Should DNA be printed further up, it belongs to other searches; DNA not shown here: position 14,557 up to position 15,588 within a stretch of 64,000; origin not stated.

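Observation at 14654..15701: MerR-type HTH fused to an anti-sigma-like GHKL ATPase, overlapped with a STAS-like partner: a partner-switching pair wired directly to DNA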

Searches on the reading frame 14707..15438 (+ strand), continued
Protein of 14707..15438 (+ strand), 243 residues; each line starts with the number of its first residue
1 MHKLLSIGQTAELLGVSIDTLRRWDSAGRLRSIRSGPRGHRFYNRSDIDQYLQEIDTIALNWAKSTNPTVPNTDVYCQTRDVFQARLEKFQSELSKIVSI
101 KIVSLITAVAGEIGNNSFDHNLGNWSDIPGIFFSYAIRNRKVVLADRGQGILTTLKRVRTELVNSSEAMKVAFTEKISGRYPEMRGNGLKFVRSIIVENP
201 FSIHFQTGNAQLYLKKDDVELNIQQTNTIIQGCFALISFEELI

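Call 19: predict_structure(alignment_id=A1)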
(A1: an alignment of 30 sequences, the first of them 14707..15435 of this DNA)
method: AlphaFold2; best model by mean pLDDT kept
length: 243 residues; sequences in the alignment: 30
mean_pLDDT: 85.0   pTM: 0.74
mean pLDDT of the five models: 85.0, 84.7, 84.7, 82.7, 79.6
residues with pLDDT >= 90: 111; 70-90: 103; 50-70: 24; < 50: 5
segments of 3 or more residues with pLDDT < 50: 183-186
pLDDT, mean of each block of 10 residues (from residue 1): 81 84 79 85 80 78 88 89 94 91 94 86 64 86 90 86 93 77 62 93 94 93 90 90 61
secondary structure, 60 per line:
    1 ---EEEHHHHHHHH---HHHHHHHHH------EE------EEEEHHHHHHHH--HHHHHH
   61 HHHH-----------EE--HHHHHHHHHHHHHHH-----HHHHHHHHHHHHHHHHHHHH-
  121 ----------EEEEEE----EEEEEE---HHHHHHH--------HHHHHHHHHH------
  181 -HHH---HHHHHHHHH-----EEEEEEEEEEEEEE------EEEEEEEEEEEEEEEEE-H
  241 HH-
elements in order: E4-6 H7-14 H18-26 E41-44 H45-52 H55-64 H80-94 H100-119 E131-136 E141-146 H150-156 H165-174 H188-196 E202-215 E222-238
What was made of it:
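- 14869..15003 (+): Gene 1 aa 55-99: helical linker and N-terminal helix of the ATPase domain, with the family-wide motif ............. There is no internal STAS domain. Model secondary structure (call 19).
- On BldC family / excisionase-type HTH: The model shows no long helix after the wing (call 19).
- Closest known: Classical MerR-family regulators. Different: There is no long antiparallel coiled coil and no C-terminal effector pocket (call 19).
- The domain has the 145-aa size of SpoIIAB (call 19).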

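Call 23: fold_search(model_id=the predicted structure, library=pdb)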
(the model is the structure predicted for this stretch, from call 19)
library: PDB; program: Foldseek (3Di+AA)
matches with E <= 10: 920; with E <= 0.001: 5
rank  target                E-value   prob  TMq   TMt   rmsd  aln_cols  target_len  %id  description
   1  6xg6_B                5.4e-04  0.98  0.32  0.15  19.8       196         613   16  Full-length human mitochondrial Hsp90 (TRAP1) with ADP-BeF3 (released 2020-09-30)
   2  4z1i_D                5.7e-04  0.97  0.31  0.19  19.6       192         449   14  Crystal structure of human Trap1 with AMPPNP (released 2015-04-29)
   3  5tvw_A                5.7e-04  0.97  0.31  0.15  20.0       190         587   10  Crystal structure of mitochondrial Hsp90 (TRAP1) with ATP in absence of Mg, hemi-hydrolyzed (released 2018-03-14)
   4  4z1i_A                6.4e-04  0.96  0.31  0.22  19.8       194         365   13  Crystal structure of human Trap1 with AMPPNP (released 2015-04-29)
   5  4j0b_A                8.2e-04  0.98  0.33  0.15  20.3       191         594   12  Structure of mitochondrial Hsp90 (TRAP1) with ADP-BeF3 (released 2014-01-22)
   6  7exp_A                1.1e-03  0.96  0.32  0.16  19.9       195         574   11  Crystal structure of zebrafish TRAP1 with AMPPNP and MitoQ (released 2022-01-05)
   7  5tvu_A                1.3e-03  0.96  0.31  0.14  19.7       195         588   11  Crystal structure of mitochondrial Hsp90 (TRAP1) with ATP in absence of Mg (released 2018-03-14)
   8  4j0b_B                1.3e-03  0.93  0.30  0.14  19.6       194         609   11  Structure of mitochondrial Hsp90 (TRAP1) with ADP-BeF3 (released 2014-01-22)
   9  5tth_A                1.3e-03  0.95  0.31  0.13  20.0       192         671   12  Heterodimeric SpyCatcher/SpyTag-fused zebrafish TRAP1 in ATP/ADP-hybrid state (released 2017-08-23)
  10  4ivg                  1.4e-03  0.92  0.30  0.17  19.7       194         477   10  Crystal structure of mitochondrial Hsp90 (TRAP1) NTD-Middle domain dimer with AMPPNP (released 2014-01-22)
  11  7zub_A                1.5e-03  0.97  0.32  0.15  11.1       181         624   14  Cryo-EM structure of the indirubin-bound Hsp90-XAP2-AHR complex (released 2022-11-23)
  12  8jr7_MODEL_1_A        1.5e-03  0.82  0.28  0.29  15.3       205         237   12  N-terminal domain of Hsp90 mutant (released 2024-12-25)
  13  6ama_H                1.6e-03  1.00  0.20  0.81   1.5        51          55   35  Structure of S. coelicolor/S. venezuelae BldC-smeA-ssfA complex to 3.09 Angstrom (released 2018-03-28)
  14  8fx4_A                1.6e-03  0.96  0.31  0.14  10.6       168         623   10  GC-C-Hsp90-Cdc37 regulatory complex (released 2023-07-12)
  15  4ipe_A                1.6e-03  0.95  0.32  0.15  20.4       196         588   13  Crystal structure of mitochondrial Hsp90 (TRAP1) with AMPPNP (released 2014-01-22)
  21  6ama_P                2.1e-03  1.00  0.20  0.79   1.6        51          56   35  Structure of S. coelicolor/S. venezuelae BldC-smeA-ssfA complex to 3.09 Angstrom (released 2018-03-28)
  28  6ama_A                2.6e-03  1.00  0.20  0.82   1.6        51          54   35  Structure of S. coelicolor/S. venezuelae BldC-smeA-ssfA complex to 3.09 Angstrom (released 2018-03-28)
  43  6ama_B                3.8e-03  1.00  0.20  0.80   1.6        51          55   35  Structure of S. coelicolor/S. venezuelae BldC-smeA-ssfA complex to 3.09 Angstrom (released 2018-03-28)
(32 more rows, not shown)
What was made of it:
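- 14716..14868 (+): Gene 1 aa 4-54: MerR/excisionase-type winged HTH without a coiled coil, BldC-like. The recognition helix is S17-I-D19-T-L-R-R23-W. Foldseek to BldC 6ama gives TM 0.81 at 35% identity (call 23).
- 15004..15435 (+): Gene 1 aa 100-243: small single-domain GHKL (Bergerat-fold) ATPase/kinase-like domain. Foldseek hits to Hsp90/TRAP1, topoisomerase II and GyrB ATPase domains (call 23).
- On GHKL (Bergerat-fold) ATPase superfamily: Foldseek top hits are TRAP1/Hsp90, ASFV topoisomerase II and GyrB ATPase domains, with probability 0.9-1.0 and E from 5e-4 to 4e-3 (calls 19, 23).
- On BldC family / excisionase-type HTH: Foldseek to BldC 6ama gives TM 0.81 (call 23).
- Closest known: BldC. 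Same: The fold is the same (TM 0.81, 35% identity, call 23).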

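Call 27: search_protein_families(library=pfam, alignment_id=A2, max_evalue=0.01)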
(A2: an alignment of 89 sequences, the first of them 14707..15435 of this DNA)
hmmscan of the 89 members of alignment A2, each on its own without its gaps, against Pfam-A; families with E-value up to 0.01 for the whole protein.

A. member 1, window:14707-15435:+ (243 aa): 3 families
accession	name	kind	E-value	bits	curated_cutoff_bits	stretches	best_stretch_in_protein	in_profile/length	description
PF00376.29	MerR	-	2.6e-10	40.4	28.2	1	6-43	1-38/38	MerR family regulatory protein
PF12728.13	HTH_17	-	3.9e-10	40.3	27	1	4-54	1-49/51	Helix-turn-helix domain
PF13411.12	MerR_1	-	1.3e-08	35.2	21.6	1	6-49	2-44/69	MerR HTH family regulatory protein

B. families by the number of members that match (of 89 scanned): 28 families (the first 25 are shown)
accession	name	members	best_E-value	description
PF12728.13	HTH_17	23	6.6e-12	Helix-turn-helix domain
PF00376.29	MerR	22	5.8e-14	MerR family regulatory protein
PF13411.12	MerR_1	22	3.1e-12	MerR HTH family regulatory protein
PF02518.31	HATPase_c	10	4.2e-05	Histidine kinase-, DNA gyrase B-, and HSP90-like ATPase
PF13412.12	HTH_24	8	1.9e-06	Winged helix-turn-helix DNA-binding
PF13581.12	HATPase_c_2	8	0.00063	Histidine kinase-like ATPase domain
PF13518.12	HTH_28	6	0.0018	Helix-turn-helix domain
PF08279.18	HTH_11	5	1e-05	HTH domain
PF13384.12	HTH_23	5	0.0024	Homeodomain-like domain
PF12802.13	MarR_2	4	7.4e-05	MarR family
PF01047.28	MarR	4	0.00018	MarR family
PF13551.12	HTH_29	4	0.0033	Winged helix-turn helix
PF01381.28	HTH_3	2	3.1e-09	Helix-turn-helix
PF02954.25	HTH_8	2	0.0011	Bacterial regulatory protein, Fis family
PF01467.32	CTP_transf_like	1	2.6e-12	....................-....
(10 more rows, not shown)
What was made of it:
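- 15004..15435 (+): HATPase_c or HATPase_c_2 in 10 and 8 of 89 relatives (call 27).
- On GHKL (Bergerat-fold) ATPase superfamily: 10 and 8 of 89 relatives hit weakly, with best E-values of 4e-5 and 6e-4 (call 27).
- Several unrelated DNA-binding domains (MerR-type, HTH_24/MarR, HTH_3) have been fused to the ATPase domain (call 27), which suggests DNA is functionally central. HATPase_c_2 gives weak hits in 8 of 89 members (call 27).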

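Call 28: search_solved_structures(query=A2, max_evalue=10, show_alignments=3)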
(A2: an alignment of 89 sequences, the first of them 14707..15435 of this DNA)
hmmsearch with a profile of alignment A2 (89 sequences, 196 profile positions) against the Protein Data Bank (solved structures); distinct sequences matched with E-value up to 10: 2.
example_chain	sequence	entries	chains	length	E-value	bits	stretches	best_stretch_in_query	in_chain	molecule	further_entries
1o1j_A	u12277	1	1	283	0.16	14.8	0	44-124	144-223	Hemoglobin Alpha chain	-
1o1m_A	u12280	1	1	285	0.35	13.6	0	56-124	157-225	Hemoglobin Alpha chain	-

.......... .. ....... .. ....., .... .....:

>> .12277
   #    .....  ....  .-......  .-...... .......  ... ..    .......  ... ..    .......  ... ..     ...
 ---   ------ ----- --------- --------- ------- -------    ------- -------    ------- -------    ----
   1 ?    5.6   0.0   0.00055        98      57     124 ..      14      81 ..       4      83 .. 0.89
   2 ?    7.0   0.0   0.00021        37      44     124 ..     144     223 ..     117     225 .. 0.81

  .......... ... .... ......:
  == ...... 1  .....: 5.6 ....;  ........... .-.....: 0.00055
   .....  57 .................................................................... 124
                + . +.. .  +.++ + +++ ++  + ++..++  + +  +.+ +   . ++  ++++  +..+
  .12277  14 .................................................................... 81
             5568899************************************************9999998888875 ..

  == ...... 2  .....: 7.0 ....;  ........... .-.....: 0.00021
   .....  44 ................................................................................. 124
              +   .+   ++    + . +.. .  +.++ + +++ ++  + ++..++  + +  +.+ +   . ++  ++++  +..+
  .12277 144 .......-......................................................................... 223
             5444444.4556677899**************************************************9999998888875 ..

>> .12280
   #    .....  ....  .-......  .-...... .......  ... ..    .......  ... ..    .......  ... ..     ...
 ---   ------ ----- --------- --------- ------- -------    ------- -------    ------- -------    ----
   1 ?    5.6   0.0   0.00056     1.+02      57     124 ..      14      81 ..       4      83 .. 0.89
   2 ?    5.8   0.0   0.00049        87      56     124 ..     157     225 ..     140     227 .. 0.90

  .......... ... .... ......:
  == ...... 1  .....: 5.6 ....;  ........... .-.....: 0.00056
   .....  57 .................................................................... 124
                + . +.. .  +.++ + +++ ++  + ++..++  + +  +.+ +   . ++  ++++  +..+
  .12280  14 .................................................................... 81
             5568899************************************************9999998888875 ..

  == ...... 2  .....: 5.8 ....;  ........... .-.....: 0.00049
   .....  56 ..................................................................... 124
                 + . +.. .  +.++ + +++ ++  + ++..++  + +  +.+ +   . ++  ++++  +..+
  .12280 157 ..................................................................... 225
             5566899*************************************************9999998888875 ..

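Call 31: find_related_loci(query=A2, collection=genome_contigs, flank=6000)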
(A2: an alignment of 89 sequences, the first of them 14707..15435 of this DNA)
Query A2 (243 aa) in genome_contigs; peptide patterns used: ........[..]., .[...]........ (x = any residue, [..] = any of these).
600 stretches matched a pattern (row limit reached: there are more); 590 encode a relative of the query (tblastn E <= 1e-3); the best 80 are kept; 80 distinct loci.
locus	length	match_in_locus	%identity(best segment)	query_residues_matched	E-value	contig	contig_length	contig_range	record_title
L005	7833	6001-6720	82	4-243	3e-136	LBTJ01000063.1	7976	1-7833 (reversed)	MAG: Candidatus Roizmanbacteria bacterium GW2011_GWA2_37_7 US54_C0063, whole genome shotgun sequence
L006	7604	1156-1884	80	1-243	9e-136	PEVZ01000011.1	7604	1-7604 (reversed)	MAG: Candidatus Roizmanbacteria bacterium CG06_land_8_20_14_3_00_34_14 CG06_land_8_20_14_3.00_150_scaffold_6545_c, whole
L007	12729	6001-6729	81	1-243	5e-135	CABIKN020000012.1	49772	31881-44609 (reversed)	Candidatus Roizmanbacteria bacterium isolate CandRoiz1 genome assembly, contig: CANDROIZ_Contig_2, whole genome shotgun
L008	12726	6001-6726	79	1-242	1e-132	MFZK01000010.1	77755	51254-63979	MAG: Candidatus Roizmanbacteria bacterium RIFCSPHIGHO2_02_FULL_37_13b rifcsphigho2_02_scaffold_253, whole genome shotgun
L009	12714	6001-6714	79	3-240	5e-130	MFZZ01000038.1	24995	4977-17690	MAG: Candidatus Roizmanbacteria bacterium RIFCSPHIGHO2_12_FULL_38_13 rifcsphigho2_12_scaffold_6318, whole genome shotgun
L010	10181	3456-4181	77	2-243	7e-128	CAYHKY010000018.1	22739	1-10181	MAG TPA_asm: uncultured Gammaproteobacteria bacterium isolate ERP119705_co13_644 genome assembly, contig: NODE_2800_leng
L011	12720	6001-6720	75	4-243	8e-125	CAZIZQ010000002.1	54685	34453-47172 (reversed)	MAG TPA_asm: uncultured Gammaproteobacteria bacterium isolate binchicken_co251_1011 genome assembly, contig: NODE_831_le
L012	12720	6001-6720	73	3-242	6e-119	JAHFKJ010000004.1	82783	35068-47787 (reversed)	MAG: Candidatus Gottesmanbacteria bacterium isolate nzgw407 NODE_346_length_82784_cov_3.881846, whole genome shotgun seq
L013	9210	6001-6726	69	2-243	3e-118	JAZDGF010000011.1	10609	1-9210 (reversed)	MAG: Candidatus Levyibacteriota bacterium isolate MEGAHIT-group-0.239 k141_3759345, whole genome shotgun sequence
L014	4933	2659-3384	69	2-243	4e-117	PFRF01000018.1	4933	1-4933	MAG: Candidatus Levybacteria bacterium CG_4_9_14_0_2_um_filter_35_21 CG_4_9_14_0.2_um_filter_scaffold_9802_c, whole geno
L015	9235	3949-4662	68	2-239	3e-112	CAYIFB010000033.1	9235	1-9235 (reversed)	MAG TPA_asm: uncultured Gammaproteobacteria bacterium isolate ERP119705_co19_135 genome assembly, contig: NODE_8396_leng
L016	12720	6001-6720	67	4-243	9e-112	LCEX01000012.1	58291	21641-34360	MAG: Candidatus Gottesmanbacteria bacterium GW2011_GWC1_43_10 UV55_C0012, whole genome shotgun sequence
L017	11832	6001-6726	64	2-243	4e-110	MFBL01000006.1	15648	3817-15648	MAG: Candidatus Curtissbacteria bacterium RIFCSPHIGHO2_12_FULL_41_17 rifcsphigho2_12_scaffold_12637, whole genome shotgu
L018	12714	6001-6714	64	4-241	4e-110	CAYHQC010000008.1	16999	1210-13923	MAG TPA_asm: uncultured Gammaproteobacteria bacterium isolate ERP119705_co15_352 genome assembly, contig: NODE_3433_leng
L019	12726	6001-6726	67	4-243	4e-109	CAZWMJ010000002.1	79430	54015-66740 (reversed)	MAG TPA_asm: uncultured Gammaproteobacteria bacterium isolate binchicken_co38_574 genome assembly, contig: NODE_785_leng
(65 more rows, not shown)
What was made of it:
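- Every record with an informative name is Patescibacteria, and identity falls with taxonomic distance (call 31).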

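Call 84: find_related_loci(query=A2, collection=viral_contigs, flank=5000)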
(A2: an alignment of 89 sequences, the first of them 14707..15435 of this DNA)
Query A2 (243 aa) in viral_contigs; peptide patterns used: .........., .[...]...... (x = any residue, [..] = any of these).
25 stretches matched a pattern; 1 encode a relative of the query (tblastn E <= 1e-3); 1 distinct loci.
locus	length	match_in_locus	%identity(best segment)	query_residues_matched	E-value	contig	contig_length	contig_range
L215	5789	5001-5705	52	4-239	1e-78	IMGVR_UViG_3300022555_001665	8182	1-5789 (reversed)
